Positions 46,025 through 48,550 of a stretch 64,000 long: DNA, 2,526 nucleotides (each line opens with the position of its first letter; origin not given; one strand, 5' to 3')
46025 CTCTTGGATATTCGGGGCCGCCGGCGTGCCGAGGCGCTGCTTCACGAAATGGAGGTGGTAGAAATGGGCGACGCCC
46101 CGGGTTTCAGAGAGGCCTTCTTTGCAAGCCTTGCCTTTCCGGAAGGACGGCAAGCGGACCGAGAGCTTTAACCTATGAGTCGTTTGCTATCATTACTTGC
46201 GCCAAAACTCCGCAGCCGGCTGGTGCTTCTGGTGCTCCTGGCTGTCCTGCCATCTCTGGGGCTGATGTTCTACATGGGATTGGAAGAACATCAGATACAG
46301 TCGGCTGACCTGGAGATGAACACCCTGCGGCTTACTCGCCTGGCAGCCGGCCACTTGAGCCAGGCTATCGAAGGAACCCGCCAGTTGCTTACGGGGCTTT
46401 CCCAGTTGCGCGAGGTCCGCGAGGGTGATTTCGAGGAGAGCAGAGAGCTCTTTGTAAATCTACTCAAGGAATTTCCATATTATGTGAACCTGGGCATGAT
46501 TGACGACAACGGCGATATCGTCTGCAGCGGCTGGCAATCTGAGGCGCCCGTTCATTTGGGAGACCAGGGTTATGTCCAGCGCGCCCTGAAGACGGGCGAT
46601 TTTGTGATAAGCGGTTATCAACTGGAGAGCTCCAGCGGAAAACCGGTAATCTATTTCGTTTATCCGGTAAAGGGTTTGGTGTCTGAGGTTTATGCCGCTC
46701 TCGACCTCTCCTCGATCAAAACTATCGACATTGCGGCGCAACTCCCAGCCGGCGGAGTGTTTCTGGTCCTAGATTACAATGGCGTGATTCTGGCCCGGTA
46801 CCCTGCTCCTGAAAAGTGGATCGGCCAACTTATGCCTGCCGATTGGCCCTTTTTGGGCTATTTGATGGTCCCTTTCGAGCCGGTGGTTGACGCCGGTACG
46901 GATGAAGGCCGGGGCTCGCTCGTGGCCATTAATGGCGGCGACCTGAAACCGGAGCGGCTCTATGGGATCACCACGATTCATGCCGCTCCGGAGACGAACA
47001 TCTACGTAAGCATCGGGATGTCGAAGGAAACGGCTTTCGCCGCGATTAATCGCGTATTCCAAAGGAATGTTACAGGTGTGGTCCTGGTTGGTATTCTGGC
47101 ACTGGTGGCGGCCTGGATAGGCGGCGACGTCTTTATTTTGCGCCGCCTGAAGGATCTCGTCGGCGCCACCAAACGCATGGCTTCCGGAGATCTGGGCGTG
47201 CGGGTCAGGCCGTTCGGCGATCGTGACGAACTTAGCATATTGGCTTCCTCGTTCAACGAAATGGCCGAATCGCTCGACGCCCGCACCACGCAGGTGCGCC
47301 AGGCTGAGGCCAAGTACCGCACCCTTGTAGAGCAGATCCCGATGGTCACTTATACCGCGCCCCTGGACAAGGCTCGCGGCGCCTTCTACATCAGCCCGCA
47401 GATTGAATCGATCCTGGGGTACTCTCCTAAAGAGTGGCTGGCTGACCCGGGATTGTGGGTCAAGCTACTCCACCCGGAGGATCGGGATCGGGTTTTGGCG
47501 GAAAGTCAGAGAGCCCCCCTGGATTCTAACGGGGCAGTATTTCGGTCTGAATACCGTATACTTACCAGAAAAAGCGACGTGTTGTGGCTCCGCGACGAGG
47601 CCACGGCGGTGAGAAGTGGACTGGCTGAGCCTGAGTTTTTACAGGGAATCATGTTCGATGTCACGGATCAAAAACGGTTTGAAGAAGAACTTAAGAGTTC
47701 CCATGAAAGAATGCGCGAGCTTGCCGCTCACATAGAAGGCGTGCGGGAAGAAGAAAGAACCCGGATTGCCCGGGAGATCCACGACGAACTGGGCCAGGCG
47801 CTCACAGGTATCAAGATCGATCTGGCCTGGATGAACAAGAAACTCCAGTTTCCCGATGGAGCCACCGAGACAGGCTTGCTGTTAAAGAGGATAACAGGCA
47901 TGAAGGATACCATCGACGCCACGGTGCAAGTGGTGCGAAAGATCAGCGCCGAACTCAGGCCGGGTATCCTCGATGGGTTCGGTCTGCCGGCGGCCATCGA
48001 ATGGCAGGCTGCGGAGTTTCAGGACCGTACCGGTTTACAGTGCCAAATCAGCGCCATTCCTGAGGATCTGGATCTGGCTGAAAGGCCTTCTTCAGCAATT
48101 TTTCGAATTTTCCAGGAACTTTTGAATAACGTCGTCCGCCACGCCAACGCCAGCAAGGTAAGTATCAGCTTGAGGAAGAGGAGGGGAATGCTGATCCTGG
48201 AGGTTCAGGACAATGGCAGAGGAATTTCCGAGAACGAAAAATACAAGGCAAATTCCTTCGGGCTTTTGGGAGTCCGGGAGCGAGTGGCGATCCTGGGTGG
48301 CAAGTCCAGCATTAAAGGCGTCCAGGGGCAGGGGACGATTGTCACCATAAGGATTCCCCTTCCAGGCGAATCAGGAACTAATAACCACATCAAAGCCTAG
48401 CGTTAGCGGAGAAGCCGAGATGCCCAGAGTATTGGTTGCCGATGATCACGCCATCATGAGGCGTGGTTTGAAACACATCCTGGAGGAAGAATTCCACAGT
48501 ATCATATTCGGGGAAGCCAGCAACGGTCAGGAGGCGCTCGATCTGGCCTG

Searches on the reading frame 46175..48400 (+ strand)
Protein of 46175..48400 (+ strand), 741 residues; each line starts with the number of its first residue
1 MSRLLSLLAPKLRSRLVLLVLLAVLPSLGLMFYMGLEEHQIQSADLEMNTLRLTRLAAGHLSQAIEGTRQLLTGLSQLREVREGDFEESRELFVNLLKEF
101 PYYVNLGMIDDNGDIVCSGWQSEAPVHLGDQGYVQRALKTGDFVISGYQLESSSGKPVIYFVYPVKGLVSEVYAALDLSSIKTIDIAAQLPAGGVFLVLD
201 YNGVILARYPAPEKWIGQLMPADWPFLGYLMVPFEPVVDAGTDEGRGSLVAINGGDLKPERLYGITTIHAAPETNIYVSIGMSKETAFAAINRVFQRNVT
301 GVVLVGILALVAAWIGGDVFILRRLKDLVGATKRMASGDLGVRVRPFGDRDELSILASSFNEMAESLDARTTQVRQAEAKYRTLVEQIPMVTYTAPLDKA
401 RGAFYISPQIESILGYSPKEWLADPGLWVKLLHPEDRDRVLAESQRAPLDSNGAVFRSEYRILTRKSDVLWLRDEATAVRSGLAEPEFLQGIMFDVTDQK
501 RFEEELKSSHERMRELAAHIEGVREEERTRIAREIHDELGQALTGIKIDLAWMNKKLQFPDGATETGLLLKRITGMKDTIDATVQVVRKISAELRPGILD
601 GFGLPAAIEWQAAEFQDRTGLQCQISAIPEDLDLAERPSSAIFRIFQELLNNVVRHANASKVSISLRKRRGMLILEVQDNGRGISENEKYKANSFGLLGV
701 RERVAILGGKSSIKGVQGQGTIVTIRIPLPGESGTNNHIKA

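Call 20: search_protein_families(library=pfam, proteins=[window:46175-48400:+])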
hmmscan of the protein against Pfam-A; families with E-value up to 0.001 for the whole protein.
window:46175-48400:+ (741 aa): 4 families
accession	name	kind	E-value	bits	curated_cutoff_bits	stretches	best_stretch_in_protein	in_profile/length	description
PF08447.18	PAS_3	-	2.6e-17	63.3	25.6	1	404-493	2-89/89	PAS fold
PF02518.31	HATPase_c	-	2.7e-14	54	26.4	1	641-730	5-110/111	Histidine kinase-, DNA gyrase B-, and HSP90-like ATPase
PF00672.30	HAMP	-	1.2e-13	51.5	25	1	321-368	6-52/53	HAMP domain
PF07730.19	HisKA_3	-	2.8e-12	47.4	24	1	527-597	1-66/68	Histidine kinase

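Call 44: search_protein_families(library=ncbifam, proteins=[window:46175-48400:+], max_evalue=0.00001)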
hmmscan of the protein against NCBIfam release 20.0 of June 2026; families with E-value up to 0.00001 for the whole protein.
window:46175-48400:+ (741 aa): 27 families (the best 25 are shown)
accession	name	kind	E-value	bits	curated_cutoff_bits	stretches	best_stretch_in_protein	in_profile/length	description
NF052443.1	SensHisKinMctS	equivalog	4.7e-44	150.5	700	1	507-729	230-448/457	two-component system sensor histidine kinase MctS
NF008649.0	PRK11644.1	equivalog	2.6e-35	122.1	408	1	492-728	266-495/499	signal transduction histidine-protein kinase/phosphatase UhpB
NF008184.0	PRK10935.1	equivalog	1.2e-27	96.9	553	1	526-728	362-558/565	nitrate/nitrite two-component system sensor histidine kinase NarQ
NF007896.0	PRK10600.1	equivalog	4.9e-27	94.8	578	1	526-726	389-582/598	nitrate/nitrite two-component system sensor histidine kinase NarX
NF052531.1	Strep_LiaS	equivalog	5.8e-25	88.2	450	1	520-729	125-327/328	envelope stress sensor histidine kinase LiaS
NF040691.1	MtrAB_MtrB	equivalog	1.7e-16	60.3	450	1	259-375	152-265/507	MtrAB system histidine kinase MtrB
NF047786.1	his_kin_MadS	equivalog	7.8e-15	54.9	500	1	500-728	205-434/434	MadS family sensor histidine kinase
NF047322.1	HK_morpho_MacS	equivalog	3.1e-14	52.9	300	1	508-728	165-367/367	MacS family sensor histidine kinase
NF041777.1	sens_FixL_Rhizob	equivalog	1.7e-11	43.5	850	1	403-516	18-128/485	sensor protein FixL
NF007837.0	PRK10549.1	equivalog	2e-11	43.3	603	1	296-376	161-241/466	envelope stress sensor histidine kinase BaeS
NF012163.2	BaeS_SmeS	equivalog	4.5e-11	42.4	500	1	302-376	170-242/457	sensor histidine kinase efflux regulator BaeS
NF007298.0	PRK09776.1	equivalog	4.8e-11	41.3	1135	1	425-514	472-558/1111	diguanylate cyclase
NF053867.1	SprKinKinDBac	equivalog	1.2e-10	40.5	775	1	15-173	10-167/500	sporulation kinase KinD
TIGR00229.1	sensory_box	domain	2e-10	40.9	22.9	1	375-506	1-126/126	PAS domain S-box protein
NF053781.1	cdiGMPphdstlr2612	equivalog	2.1e-10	38.9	1600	1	397-521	603-725/1268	Tlr1612 family c-di-GMP phosphodiesterase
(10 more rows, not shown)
